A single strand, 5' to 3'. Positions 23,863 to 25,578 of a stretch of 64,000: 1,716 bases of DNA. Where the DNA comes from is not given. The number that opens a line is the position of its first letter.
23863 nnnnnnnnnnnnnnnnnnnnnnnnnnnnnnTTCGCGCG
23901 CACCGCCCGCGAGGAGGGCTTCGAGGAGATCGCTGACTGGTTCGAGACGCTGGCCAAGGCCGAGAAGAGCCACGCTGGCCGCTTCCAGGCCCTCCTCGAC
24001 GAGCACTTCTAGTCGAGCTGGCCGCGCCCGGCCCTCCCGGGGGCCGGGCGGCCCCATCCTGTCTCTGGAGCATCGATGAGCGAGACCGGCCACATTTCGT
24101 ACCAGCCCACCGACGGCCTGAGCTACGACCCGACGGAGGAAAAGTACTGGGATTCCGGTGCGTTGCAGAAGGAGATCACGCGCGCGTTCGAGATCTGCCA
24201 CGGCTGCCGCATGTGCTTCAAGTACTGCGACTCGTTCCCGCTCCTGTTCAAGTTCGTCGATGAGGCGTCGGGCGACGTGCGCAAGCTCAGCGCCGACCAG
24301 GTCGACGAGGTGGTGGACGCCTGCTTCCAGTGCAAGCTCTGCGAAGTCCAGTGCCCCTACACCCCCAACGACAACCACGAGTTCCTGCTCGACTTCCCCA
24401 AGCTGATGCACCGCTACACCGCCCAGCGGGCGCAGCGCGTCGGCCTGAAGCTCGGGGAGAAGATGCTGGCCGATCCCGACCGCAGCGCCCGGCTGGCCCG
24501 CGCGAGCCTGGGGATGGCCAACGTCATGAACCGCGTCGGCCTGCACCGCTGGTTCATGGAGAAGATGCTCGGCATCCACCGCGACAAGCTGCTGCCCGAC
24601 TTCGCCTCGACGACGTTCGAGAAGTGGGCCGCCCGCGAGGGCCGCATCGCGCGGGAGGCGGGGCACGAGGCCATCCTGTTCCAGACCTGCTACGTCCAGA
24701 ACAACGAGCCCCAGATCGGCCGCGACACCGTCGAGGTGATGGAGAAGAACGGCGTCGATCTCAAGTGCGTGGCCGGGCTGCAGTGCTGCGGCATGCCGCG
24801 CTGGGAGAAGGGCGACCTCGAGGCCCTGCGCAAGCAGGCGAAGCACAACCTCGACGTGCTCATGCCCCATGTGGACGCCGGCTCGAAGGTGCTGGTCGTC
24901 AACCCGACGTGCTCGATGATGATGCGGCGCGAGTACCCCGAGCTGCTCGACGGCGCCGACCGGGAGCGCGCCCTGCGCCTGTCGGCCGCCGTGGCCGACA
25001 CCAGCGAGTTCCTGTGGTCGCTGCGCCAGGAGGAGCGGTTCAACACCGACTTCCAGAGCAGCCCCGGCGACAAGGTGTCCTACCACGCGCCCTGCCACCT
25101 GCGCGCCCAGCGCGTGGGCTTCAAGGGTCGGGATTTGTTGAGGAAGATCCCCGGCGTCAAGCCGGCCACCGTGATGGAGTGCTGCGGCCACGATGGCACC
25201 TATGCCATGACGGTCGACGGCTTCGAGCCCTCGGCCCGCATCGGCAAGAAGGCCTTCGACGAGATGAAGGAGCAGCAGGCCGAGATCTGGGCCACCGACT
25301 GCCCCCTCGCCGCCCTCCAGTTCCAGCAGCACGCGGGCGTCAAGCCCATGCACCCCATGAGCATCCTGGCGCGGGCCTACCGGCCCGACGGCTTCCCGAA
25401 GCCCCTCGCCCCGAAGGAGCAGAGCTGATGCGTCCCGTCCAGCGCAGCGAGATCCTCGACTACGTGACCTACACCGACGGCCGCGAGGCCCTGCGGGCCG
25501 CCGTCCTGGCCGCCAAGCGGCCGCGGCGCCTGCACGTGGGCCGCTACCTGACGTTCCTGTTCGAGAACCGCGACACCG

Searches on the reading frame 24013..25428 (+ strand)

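Call 66: search_protein_families(library=pfam, proteins=[window:24013-25428:+], max_evalue=0.0001)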
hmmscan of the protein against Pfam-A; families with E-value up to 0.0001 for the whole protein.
window:24013-25428:+ (471 aa): 3 families
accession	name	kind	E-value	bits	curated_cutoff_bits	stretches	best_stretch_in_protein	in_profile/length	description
PF02754.22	CCG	-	4.4e-16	59.2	20.6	2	222-305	3-85/85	Cysteine-rich domain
PF13534.11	Fer4_17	-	7.7e-06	26.8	22.2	1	62-116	2-58/61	4Fe-4S dicluster domain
PF13183.11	Fer4_8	-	1.3e-05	26.1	27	1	60-116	3-66/68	4Fe-4S dicluster domain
